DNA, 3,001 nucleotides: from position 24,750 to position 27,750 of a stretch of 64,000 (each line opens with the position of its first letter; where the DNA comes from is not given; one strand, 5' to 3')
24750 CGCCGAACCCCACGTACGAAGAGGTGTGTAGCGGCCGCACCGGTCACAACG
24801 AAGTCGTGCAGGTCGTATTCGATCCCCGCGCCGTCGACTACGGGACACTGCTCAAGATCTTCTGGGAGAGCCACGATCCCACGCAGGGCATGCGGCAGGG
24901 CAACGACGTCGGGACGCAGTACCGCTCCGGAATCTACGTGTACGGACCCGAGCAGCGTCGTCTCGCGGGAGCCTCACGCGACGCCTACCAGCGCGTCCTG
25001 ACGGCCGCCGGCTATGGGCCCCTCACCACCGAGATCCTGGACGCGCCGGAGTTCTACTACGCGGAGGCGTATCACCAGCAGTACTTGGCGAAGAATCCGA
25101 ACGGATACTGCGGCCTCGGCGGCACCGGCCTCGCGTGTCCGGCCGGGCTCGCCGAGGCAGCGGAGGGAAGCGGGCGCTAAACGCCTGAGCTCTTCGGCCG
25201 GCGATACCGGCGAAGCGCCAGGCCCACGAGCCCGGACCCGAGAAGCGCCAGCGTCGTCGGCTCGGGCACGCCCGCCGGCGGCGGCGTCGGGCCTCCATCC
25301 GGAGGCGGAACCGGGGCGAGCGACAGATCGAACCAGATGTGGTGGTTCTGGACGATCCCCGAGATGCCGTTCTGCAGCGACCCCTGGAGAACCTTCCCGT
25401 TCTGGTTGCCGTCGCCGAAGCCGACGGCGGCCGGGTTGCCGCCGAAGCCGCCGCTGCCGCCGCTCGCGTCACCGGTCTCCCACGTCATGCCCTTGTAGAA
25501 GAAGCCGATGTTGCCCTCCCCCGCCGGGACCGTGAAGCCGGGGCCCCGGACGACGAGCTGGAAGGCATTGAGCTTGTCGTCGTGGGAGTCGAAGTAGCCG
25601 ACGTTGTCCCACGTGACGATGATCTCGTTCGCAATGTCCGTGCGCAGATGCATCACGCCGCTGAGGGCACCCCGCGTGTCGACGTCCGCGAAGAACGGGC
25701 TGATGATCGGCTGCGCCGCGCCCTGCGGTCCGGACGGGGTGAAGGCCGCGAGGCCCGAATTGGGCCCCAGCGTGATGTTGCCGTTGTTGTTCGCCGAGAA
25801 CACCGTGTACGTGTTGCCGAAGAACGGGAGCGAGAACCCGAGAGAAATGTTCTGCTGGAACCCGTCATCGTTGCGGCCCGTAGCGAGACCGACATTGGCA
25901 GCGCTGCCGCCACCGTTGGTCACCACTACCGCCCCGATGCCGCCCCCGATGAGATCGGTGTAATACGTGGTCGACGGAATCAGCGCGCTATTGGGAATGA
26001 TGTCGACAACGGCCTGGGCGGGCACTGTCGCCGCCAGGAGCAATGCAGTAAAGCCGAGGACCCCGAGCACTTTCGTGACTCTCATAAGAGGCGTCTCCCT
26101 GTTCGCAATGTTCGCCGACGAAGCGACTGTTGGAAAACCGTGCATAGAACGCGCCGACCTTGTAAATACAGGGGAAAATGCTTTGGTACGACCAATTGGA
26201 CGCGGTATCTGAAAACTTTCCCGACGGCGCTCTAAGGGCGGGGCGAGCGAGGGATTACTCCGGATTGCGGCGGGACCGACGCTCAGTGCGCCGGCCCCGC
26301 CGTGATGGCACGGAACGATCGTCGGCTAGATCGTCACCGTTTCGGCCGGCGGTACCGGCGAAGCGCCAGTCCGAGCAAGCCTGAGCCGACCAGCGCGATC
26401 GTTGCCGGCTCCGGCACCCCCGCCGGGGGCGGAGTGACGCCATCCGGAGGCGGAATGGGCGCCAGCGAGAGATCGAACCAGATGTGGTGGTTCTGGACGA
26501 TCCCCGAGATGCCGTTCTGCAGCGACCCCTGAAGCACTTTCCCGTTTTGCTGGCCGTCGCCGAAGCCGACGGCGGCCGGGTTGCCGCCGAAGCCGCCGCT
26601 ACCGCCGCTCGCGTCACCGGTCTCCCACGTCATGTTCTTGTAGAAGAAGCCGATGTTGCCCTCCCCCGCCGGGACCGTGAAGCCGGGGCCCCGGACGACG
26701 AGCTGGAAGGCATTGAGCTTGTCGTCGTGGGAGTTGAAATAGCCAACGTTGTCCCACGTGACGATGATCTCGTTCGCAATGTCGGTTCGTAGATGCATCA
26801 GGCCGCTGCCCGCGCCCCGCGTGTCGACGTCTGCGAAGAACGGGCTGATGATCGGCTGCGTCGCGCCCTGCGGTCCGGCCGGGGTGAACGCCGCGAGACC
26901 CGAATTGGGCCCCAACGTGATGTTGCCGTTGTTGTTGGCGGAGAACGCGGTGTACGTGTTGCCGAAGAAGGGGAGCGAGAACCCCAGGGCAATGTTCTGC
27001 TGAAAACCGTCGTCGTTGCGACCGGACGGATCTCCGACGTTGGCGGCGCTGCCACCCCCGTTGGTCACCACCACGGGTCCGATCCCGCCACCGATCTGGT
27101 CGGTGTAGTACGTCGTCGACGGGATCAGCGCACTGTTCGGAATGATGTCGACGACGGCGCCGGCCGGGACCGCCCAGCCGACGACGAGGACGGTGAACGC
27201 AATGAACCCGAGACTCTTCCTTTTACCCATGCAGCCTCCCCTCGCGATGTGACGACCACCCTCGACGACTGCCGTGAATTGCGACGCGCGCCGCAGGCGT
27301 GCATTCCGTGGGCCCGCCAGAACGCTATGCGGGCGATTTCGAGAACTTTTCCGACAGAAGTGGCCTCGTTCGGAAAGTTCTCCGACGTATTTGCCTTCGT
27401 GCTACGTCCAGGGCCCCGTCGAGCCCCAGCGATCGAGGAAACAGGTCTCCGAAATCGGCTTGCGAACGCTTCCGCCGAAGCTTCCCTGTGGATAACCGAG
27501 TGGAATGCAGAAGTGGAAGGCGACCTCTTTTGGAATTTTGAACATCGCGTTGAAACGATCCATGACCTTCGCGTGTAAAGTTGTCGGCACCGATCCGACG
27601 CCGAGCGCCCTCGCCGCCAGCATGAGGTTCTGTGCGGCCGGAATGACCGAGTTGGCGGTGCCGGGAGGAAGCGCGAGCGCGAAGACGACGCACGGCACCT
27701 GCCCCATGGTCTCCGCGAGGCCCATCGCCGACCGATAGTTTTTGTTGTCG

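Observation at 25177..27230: Tandem, near-identical NIDO-like PEP-CTERM secreted paralogs undergoing apparent gene conversion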

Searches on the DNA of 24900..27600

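Call 71: search_rna_families(source=window, start=24900, end=27600, threshold=evalue, max_evalue=1)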
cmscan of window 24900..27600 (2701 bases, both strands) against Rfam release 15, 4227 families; matches with E-value up to 1: 0.
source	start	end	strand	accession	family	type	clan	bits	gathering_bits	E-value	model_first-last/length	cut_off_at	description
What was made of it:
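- Tried and rejected: Rfam on 24900-27600 found none (call 71).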

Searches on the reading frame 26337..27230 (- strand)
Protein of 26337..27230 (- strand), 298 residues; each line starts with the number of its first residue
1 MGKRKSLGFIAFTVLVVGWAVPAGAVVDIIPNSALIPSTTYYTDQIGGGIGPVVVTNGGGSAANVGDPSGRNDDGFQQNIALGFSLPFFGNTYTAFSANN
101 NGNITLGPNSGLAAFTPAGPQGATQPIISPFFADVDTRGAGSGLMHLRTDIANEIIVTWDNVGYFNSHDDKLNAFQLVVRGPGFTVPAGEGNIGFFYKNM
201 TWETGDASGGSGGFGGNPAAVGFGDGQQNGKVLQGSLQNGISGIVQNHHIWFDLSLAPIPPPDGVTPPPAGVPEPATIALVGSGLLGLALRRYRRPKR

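Call 4: search_protein_families(library=pfam, proteins=[window:26337-27230:-], max_evalue=1)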
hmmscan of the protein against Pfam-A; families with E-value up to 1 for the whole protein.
window:26337-27230:- (298 aa): 3 families
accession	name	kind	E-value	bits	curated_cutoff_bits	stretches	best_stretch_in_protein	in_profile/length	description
PF06119.19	NIDO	-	9.1e-17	62.1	25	2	155-243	82-167/186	Nidogen-like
PF07589.16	PEP-CTERM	-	2.1e-06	28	20.7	1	272-294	2-23/24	PEP-CTERM motif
PF11003.13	DUF2842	-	0.043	14.6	25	1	4-42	1-40/61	Protein of unknown function (DUF2842)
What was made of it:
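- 26334..27230 (-): Gene B (upstream copy), 298 aa, NCBI HEY3065913.1, with the same architecture as gene A. Pfam NIDO 62.1 bits and PEP-CTERM 28 bits (call 4).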

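Call 5: search_protein_families(library=ncbifam, proteins=[window:26337-27230:-], max_evalue=1)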
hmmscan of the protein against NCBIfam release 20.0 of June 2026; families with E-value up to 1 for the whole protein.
window:26337-27230:- (298 aa): 11 families
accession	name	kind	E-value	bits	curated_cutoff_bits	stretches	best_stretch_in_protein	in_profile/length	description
NF033554.9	floc_PepA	equivalog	8.3e-06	25.8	80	1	272-295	237-260/261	flocculation-associated PEP-CTERM protein PepA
NF038125.1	PEP_CTERM_THxN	subfamily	1.2e-05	25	85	1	270-294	222-245/246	THxN family PEP-CTERM protein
NF041927.1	Xrt_dep_XDP1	equivalog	3e-05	24.1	125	1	266-295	213-242/242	exosortase-dependent surface protein XDP1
NF041538.1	PEP_EDSA_1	subfamily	8.7e-05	22.3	100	1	272-295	284-307/307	EDSAP-1 family PEP-CTERM protein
TIGR02595.1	PEP_CTERM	domain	0.00011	22.8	16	1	272-294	1-23/24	PEP-CTERM sorting domain-containing protein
NF038120.1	PEP_CTERM_QFxxD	subfamily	0.0018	18.2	80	1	270-293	191-214/215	NF038120 family PEP-CTERM protein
NF038129.1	PEP_NF038129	equivalog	0.0021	17.9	65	1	269-295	168-194/194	NF038129 family PEP-CTERM protein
NF038118.1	PEP_CTERM_CCXG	equivalog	0.0061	16.2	90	1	271-295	175-199/199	CCXG family PEP-CTERM protein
NF035944.1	PEPxxWA-CTERM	domain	0.0093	15.9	35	1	272-292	1-23/24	PEPxxWA-CTERM sorting domain-containing protein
NF038124.1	PEP_CTERM_TLD_A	exception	0.026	14.1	100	1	271-295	210-234/235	PEP_CTERM-anchored TLD domain-containing protein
NF038119.1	PEP_CTERM_MHFG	equivalog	0.031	14.6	100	1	262-295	226-259/260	MHFG family PEP-CTERM protein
